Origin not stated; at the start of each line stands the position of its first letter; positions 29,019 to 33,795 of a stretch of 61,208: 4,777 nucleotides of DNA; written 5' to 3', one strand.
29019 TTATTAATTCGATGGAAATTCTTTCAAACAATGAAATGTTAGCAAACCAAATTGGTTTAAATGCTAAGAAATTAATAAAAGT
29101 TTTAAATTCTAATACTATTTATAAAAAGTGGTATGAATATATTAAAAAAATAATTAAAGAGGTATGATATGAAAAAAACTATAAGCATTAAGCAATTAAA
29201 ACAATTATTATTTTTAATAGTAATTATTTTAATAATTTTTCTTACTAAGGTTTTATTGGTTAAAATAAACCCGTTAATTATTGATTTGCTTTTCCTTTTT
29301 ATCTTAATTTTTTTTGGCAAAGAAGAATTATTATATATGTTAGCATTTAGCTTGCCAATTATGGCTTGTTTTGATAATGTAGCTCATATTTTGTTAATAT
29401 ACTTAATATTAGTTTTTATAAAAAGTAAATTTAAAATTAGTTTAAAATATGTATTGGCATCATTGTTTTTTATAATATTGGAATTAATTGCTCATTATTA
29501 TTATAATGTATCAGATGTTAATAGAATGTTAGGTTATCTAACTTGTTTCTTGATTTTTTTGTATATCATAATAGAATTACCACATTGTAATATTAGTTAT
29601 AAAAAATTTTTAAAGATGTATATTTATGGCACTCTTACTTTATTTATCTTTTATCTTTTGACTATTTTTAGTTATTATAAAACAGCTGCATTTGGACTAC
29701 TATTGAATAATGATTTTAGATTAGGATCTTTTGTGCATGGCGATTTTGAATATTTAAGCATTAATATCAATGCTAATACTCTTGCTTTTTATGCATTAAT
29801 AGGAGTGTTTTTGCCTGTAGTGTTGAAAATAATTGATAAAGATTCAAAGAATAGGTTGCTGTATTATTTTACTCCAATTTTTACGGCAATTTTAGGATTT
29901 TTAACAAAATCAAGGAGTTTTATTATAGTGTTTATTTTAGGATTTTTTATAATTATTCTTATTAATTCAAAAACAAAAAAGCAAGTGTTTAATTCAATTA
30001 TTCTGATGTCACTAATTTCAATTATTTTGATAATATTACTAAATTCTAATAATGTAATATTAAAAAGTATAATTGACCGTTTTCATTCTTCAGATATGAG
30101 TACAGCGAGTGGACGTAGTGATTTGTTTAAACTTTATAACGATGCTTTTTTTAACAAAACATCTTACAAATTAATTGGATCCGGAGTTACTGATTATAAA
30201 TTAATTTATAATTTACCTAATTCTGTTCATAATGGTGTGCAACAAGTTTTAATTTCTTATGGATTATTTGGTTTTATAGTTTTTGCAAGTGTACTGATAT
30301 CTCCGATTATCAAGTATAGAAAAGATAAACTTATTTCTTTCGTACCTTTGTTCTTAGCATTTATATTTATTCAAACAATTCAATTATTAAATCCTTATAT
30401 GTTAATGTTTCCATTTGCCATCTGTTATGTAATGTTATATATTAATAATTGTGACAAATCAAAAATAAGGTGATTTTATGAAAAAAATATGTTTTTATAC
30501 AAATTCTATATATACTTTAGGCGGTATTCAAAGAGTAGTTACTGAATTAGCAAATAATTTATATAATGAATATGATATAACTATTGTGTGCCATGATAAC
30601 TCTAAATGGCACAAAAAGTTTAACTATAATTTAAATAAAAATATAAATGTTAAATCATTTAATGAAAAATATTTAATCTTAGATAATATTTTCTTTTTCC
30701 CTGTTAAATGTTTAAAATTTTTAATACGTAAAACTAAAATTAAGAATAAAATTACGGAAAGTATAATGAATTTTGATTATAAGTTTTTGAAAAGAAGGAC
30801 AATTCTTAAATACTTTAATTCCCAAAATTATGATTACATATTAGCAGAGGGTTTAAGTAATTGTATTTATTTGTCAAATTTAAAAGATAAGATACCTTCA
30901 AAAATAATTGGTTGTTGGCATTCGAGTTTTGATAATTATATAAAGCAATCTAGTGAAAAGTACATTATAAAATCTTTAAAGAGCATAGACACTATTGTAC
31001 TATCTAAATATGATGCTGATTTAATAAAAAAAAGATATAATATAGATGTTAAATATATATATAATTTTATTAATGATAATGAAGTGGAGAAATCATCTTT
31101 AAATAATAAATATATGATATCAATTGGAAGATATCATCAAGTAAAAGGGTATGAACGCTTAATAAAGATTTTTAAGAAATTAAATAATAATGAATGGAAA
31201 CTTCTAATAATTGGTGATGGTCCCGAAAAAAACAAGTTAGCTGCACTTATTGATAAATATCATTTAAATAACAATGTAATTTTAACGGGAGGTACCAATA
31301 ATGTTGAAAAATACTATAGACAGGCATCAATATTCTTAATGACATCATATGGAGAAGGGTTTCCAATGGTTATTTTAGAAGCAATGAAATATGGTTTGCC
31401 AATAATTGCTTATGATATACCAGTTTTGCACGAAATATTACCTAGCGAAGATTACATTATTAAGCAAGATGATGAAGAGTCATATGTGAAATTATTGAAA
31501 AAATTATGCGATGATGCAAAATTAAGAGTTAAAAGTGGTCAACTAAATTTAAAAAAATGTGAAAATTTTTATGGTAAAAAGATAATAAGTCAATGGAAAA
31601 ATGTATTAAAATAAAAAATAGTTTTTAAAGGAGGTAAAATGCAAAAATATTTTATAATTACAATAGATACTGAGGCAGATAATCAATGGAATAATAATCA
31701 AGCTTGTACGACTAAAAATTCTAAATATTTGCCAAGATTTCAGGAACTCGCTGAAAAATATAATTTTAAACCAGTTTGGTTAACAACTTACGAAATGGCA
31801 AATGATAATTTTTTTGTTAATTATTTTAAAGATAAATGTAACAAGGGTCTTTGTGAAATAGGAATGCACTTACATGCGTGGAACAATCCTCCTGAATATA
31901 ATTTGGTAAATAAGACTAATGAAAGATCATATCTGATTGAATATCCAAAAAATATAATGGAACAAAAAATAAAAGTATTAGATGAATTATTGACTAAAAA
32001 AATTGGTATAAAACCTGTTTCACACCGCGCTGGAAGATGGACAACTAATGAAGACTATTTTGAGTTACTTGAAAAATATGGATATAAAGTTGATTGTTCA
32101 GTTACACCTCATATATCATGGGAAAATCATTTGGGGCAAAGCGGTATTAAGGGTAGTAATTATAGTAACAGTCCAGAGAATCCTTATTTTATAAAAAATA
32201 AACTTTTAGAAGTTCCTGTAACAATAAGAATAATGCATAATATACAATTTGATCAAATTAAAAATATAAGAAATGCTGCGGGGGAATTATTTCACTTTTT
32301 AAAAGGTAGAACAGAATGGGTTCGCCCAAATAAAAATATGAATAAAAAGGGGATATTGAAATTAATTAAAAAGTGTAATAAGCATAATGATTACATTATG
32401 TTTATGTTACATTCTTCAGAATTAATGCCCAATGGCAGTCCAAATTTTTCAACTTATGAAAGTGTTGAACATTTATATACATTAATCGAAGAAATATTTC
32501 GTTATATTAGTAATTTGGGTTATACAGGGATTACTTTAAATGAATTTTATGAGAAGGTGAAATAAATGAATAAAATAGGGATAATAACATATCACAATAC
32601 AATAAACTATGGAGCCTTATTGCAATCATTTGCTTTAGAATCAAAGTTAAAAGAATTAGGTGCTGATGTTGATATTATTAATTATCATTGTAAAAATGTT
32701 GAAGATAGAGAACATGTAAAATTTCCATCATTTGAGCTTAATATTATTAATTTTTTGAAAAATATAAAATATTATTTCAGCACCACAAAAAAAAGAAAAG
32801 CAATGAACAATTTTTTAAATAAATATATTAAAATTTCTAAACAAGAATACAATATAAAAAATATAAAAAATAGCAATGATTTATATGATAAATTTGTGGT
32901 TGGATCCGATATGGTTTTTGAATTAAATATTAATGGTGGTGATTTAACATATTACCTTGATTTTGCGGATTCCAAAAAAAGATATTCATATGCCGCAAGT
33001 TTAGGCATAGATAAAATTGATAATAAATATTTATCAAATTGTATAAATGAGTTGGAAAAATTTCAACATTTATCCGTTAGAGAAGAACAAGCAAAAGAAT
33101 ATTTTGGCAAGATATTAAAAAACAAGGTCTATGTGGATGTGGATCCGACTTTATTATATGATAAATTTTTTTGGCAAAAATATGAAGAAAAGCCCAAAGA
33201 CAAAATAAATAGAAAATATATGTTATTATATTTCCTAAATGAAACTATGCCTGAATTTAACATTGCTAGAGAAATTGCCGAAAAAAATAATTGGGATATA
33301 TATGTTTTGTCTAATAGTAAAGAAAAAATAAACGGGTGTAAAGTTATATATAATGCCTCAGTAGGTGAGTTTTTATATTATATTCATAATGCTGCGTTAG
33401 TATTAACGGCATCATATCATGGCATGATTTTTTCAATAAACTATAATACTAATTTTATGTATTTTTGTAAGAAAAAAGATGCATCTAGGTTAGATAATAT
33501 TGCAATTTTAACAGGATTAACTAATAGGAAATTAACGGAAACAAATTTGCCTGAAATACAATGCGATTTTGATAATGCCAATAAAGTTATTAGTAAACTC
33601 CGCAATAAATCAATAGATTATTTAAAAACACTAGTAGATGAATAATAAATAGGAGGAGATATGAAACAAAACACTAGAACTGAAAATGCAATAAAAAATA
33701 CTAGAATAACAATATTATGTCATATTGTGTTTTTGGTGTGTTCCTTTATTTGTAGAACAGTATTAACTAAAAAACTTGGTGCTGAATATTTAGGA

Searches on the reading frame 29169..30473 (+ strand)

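Call 29: search_protein_families(library=pfam, proteins=[window:29169-30473:+], max_evalue=0.00001)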
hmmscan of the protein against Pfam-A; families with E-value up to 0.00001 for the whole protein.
window:29169-30473:+ (434 aa): 1 family
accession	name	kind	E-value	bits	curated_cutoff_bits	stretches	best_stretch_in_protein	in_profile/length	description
PF04932.20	Wzy_C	-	2e-09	37.9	31.7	1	237-373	4-149/149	O-Antigen ligase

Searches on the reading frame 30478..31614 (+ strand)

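Call 29: search_protein_families(library=pfam, proteins=[window:30478-31614:+], max_evalue=0.00001)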
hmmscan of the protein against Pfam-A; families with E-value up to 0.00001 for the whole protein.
window:30478-31614:+ (378 aa): 3 families
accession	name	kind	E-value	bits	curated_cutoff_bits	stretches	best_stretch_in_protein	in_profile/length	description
PF00534.26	Glycos_transf_1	-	4.9e-39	134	26.4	1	202-353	7-165/172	Glycosyl transferases group 1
PF13692.12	Glyco_trans_1_4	-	2e-30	106.3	27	1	211-346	2-142/142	Glycosyl transferases group 1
PF20706.3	GT4-conflict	-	1.8e-07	30.9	26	1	209-311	196-310/385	Family 4 Glycosyltransferase in conflict systems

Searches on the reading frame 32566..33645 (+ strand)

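Call 29: search_protein_families(library=pfam, proteins=[window:32566-33645:+], max_evalue=0.00001)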
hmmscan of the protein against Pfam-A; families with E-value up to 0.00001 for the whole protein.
window:32566-33645:+ (359 aa): 1 family
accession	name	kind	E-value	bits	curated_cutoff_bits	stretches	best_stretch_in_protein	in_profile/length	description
PF04230.19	PS_pyruv_trans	-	6.6e-30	105.4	25.3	1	14-299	1-275/280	Polysaccharide pyruvyl transferase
